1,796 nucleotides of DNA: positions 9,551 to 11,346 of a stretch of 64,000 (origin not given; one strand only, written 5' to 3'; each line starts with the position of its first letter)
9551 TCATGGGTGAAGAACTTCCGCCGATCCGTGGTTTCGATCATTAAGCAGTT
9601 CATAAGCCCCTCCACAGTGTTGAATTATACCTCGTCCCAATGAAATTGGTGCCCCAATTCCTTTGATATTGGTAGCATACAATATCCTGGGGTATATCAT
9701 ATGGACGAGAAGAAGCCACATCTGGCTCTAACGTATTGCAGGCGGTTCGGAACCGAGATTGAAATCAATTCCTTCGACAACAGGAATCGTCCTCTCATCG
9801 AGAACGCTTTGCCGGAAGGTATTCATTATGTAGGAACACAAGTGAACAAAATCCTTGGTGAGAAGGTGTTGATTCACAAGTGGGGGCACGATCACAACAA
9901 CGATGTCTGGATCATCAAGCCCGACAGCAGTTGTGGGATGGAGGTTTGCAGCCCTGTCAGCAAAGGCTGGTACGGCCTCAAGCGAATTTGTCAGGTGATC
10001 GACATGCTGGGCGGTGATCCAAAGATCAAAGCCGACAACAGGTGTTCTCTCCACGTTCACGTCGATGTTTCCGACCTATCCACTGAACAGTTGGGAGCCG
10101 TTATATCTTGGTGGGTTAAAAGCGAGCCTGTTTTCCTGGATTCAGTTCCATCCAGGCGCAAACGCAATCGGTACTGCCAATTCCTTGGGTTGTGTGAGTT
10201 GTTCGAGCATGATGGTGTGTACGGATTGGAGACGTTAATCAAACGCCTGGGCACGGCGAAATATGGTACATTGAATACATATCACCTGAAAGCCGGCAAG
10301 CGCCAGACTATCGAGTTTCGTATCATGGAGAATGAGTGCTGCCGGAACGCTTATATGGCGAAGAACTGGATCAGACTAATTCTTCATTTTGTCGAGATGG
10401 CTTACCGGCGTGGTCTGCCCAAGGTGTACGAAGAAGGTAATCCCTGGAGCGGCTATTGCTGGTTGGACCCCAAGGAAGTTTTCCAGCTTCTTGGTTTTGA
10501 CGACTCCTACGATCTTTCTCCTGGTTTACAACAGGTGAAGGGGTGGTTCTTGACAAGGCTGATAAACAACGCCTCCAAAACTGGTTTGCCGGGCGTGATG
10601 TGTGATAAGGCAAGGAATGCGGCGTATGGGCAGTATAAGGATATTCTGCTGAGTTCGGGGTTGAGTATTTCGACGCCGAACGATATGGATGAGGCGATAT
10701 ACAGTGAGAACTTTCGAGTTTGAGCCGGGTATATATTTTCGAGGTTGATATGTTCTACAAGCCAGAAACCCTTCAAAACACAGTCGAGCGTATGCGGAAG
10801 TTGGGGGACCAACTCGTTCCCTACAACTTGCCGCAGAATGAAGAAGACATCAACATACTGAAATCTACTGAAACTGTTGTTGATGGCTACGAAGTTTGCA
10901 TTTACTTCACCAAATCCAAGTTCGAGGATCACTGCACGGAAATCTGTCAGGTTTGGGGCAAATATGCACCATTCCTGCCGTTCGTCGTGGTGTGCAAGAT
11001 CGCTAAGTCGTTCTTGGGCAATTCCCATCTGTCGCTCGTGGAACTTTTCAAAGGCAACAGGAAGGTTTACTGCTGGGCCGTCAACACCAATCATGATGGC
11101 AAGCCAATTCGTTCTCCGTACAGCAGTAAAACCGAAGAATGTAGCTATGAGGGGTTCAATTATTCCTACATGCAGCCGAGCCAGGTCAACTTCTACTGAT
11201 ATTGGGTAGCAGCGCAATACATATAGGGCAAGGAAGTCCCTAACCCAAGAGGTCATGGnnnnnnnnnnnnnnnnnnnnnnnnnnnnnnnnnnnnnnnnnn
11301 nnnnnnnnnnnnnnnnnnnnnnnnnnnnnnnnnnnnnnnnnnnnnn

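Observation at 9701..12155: GS-like amidoligase followed by a secreted caspase-like protease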

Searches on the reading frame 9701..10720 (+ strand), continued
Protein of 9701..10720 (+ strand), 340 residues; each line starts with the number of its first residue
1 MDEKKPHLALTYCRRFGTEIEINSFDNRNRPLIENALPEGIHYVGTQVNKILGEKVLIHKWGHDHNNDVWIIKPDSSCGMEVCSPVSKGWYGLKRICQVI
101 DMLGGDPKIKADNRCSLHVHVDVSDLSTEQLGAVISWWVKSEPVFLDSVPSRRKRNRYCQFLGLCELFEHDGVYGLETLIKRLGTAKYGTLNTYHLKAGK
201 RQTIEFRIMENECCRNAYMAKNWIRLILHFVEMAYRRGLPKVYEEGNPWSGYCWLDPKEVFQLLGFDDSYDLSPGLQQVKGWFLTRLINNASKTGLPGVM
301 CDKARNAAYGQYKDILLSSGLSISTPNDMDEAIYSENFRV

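Call 97: search_dna_similar(query=window:9701-10720:+, collection=phages, mode=protein, max_rows=25, max_evalue=0.00001)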
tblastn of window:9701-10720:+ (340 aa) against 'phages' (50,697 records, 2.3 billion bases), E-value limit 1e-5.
Records with a match: 23; places in all: 23; records where one place covers at least 80% of the query: 1.
Best place of each record, by identity: <60% 23.
By first word of the organism name: Arthrobacter 13; Bacillus 6; Vibrio 2; uncultured 1; Bacteriophage 1.
By host as written in the record: Arthrobacter sp. ATCC 21022 11; Bacillus subtilis 6; - 2; Arthrobacter globiformis B-2979 2; Vibrio crassostreae 1; Vibrio splendidus 1.
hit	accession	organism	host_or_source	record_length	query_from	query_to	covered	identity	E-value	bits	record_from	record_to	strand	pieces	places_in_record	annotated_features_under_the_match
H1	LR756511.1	uncultured phage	metagenomic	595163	10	291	83%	47.0%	5e-80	271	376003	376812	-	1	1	record has no annotation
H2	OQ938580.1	Arthrobacter phage Ottawa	Arthrobacter globiformis B-2979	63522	11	234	66%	30.0%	7e-11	69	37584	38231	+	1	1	65: carboxylate amine ligase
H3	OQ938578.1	Arthrobacter phage Kharcho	Arthrobacter globiformis B-2979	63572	11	234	66%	30.0%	7e-11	69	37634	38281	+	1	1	65: carboxylate amine ligase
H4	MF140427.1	Arthrobacter phage Shrooms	Arthrobacter sp. ATCC 21022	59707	14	226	63%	27.6%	4e-9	64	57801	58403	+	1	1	97: amidoligase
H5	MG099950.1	Arthrobacter phage Waltz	Arthrobacter sp. ATCC 21022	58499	14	226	63%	27.6%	1e-8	63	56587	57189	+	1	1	amidoligase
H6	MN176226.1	Bacillus phage 035JT001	Bacillus subtilis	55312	14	240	67%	25.8%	2e-8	62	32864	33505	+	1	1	41: amidoligase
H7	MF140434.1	Arthrobacter phage Wheelbite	Arthrobacter sp. ATCC 21022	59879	14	226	63%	26.8%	8e-11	69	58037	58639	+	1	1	93: amidoligase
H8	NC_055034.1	Arthrobacter phage Wheelbite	Arthrobacter sp. ATCC 21022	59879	14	226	63%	26.8%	8e-11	69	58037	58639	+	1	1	93: amidoligase enzyme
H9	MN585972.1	Arthrobacter phage Edmundo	Arthrobacter sp. ATCC 21022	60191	14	226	63%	26.8%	1e-10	68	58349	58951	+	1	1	97: amidoligase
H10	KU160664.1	Arthrobacter phage Salgado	Arthrobacter sp. ATCC 21022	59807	14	226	63%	25.9%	2e-10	68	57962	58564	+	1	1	98: amidoligase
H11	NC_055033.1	Arthrobacter phage Salgado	Arthrobacter sp. ATCC 21022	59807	14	226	63%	25.9%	2e-10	68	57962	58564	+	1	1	98: amidoligase enzyme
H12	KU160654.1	Arthrobacter phage Laroye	Arthrobacter sp. ATCC 21022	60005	14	226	63%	25.9%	2e-10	68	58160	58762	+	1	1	98: amidoligase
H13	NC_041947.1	Arthrobacter phage Laroye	Arthrobacter sp. ATCC 21022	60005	14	226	63%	25.9%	2e-10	68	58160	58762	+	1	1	98: amidoligase enzyme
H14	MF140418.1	Arthrobacter phage LiSara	Arthrobacter sp. ATCC 21022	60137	14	226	63%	25.9%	2e-10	68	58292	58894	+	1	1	96: amidoligase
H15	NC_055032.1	Arthrobacter phage LiSara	Arthrobacter sp. ATCC 21022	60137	14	226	63%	25.9%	2e-10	68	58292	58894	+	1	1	96: amidoligase enzyme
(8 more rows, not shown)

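Call 110: find_encoding_contigs(protein=P0123, flank=6000, max_places=1)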
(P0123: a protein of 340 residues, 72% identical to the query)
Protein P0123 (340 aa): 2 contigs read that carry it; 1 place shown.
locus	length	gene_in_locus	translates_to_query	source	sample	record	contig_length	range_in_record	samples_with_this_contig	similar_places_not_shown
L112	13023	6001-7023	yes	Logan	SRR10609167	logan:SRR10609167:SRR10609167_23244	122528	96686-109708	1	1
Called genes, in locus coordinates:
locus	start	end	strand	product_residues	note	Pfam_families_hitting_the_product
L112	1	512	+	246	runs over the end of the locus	-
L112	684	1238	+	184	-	-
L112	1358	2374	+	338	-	PF08804:gp32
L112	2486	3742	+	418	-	PF00154:RecA_N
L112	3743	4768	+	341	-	-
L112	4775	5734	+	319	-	PF01209:Ubie_methyltran (weak), PF13489:Methyltransf_23, PF08241:Methyltransf_11, PF08242:Methyltransf_12, PF13649:Methyltransf_25, PF13847:Methyltransf_31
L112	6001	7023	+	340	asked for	PF12224:Amidoligase_2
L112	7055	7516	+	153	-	-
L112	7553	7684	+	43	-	-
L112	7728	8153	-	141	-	-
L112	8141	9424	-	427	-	PF01743:PolyA_pol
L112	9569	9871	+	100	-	-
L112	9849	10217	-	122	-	-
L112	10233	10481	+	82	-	-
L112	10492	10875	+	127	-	-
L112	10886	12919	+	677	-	PF04851:ResIII, PF00270:DEAD, PF00271:Helicase_C, PF14520:HHH_5 (weak)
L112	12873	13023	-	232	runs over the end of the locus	-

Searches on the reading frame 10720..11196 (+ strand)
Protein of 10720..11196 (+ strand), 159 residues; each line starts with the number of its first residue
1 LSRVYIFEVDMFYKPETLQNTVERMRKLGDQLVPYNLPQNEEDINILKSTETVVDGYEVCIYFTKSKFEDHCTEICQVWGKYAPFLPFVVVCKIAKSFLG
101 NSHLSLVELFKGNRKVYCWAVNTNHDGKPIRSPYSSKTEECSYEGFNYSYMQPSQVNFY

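Call 3: search_protein_families(library=pfam, proteins=[window:10720-11196:+], max_evalue=1)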
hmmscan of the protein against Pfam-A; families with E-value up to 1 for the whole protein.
window:10720-11196:+ (159 aa): 0 families

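Call 4: search_protein_families(library=phrogs, proteins=[window:10720-11196:+], max_evalue=0.01)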
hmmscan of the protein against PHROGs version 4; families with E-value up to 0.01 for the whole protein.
window:10720-11196:+ (159 aa): 0 families

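Call 32: find_homologous_proteins(query=window:10750-11196:+, max_evalue=0.001)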
Query window:10750-11196:+ (149 aa): 11 proteins with E <= 0.001 among 14 candidates.
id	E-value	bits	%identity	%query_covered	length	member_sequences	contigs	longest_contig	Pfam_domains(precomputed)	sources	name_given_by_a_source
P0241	1.5e-99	348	100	100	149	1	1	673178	-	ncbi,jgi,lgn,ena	jgi:hypothetical protein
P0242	1.9e-82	292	79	100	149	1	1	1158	-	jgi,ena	-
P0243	2.9e-68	246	66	100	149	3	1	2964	-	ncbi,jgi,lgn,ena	jgi:hypothetical protein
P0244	8.3e-64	232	63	100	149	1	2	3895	-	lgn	-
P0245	3.6e-63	230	65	100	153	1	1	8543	-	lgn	-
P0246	1.0e-61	225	65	95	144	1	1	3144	-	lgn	-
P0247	3.2e-55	204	61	97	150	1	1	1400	-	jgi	jgi:hypothetical protein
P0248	1.1e-50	189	57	99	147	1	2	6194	-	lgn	-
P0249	4.2e-47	178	51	100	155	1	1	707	-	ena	-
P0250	1.9e-41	159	84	54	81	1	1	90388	-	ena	-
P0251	6.1e-35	138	47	95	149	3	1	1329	-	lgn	-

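Call 47: predict_structure(alignment_id=A4)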
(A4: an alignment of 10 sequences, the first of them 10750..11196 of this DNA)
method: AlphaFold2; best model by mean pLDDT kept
length: 149 residues; sequences in the alignment: 10
mean_pLDDT: 85.8   pTM: 0.81
mean pLDDT of the five models: 85.8, 85.5, 84.3, 84.1, 83.3
residues with pLDDT >= 90: 72; 70-90: 63; 50-70: 10; < 50: 4
segments of 3 or more residues with pLDDT < 50: 1-3
pLDDT, mean of each block of 10 residues (from residue 1): 64 92 82 84 93 90 93 94 93 90 91 87 76 87 69
secondary structure, 60 per line:
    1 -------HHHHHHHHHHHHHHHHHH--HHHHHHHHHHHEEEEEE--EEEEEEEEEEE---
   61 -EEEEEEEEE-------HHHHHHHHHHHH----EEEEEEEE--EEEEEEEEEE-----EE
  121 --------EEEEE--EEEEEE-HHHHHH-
elements in order: H8-25 H28-38 E39-44 E47-57 E62-70 H78-89 E94-101 E104-113 E129-133 E136-141 H143-148

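Call 66: search_protein_families(library=ncbifam, proteins=[window:10750-11196:+], max_evalue=1)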
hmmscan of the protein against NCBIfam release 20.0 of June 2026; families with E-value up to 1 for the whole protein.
window:10750-11196:+ (149 aa): 0 families

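Call 67: search_protein_families(library=padloc, proteins=[window:10750-11196:+], max_evalue=1)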
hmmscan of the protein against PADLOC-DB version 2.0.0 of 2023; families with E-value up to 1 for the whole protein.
window:10750-11196:+ (149 aa): 0 families

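Call 94: search_solved_structures(query=A6, max_evalue=10)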
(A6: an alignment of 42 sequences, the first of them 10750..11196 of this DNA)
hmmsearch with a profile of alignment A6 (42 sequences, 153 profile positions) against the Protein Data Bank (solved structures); distinct sequences matched with E-value up to 10: 3.
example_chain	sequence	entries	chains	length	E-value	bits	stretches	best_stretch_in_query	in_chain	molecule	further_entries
1ja3_A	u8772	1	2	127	0.35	13.6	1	24-61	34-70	MHC class I recognition receptor Ly49I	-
6x04_A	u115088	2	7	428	0.59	12.8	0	103-130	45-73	Nucleoporin NUP133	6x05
8fmw_AL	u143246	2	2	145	0.95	12.2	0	85-122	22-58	50S ribosomal protein L13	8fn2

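Call 95: search_protein_families(library=pfam, alignment_id=A6, max_evalue=0.1)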
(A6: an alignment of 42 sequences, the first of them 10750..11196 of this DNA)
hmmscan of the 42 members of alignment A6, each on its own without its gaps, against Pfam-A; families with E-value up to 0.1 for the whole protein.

A. member 1, window:10750-11196:+ (149 aa): 0 families

B. families by the number of members that match (of 42 scanned): 5 families
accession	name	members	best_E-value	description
PF12163.13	HobA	1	0.0056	DNA replication regulator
PF23464.1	WWE_3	1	0.016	WWE domain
PF07682.17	SOR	1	0.043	Sulphur oxygenase reductase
PF00140.25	Sigma70_r1_2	1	0.09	Sigma-70 factor, region 1.2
PF09178.16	MGTA_C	1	0.096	4-alpha-glucanotransferase, C-terminal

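Call 98: search_dna_similar(query=window:10750-11196:+, collection=phages, mode=protein, max_rows=25, max_evalue=0.001)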
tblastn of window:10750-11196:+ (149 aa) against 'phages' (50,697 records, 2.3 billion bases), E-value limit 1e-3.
Records with a match: 1; places in all: 1; records where one place covers at least 80% of the query: 1.
Best place of each record, by identity: <60% 1.
By first word of the organism name: uncultured 1.
By host as written in the record: - 1.
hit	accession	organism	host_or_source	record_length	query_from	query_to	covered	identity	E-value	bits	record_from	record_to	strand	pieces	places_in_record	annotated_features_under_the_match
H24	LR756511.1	uncultured phage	metagenomic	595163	6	147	95%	41.2%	4e-33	128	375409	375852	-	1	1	record has no annotation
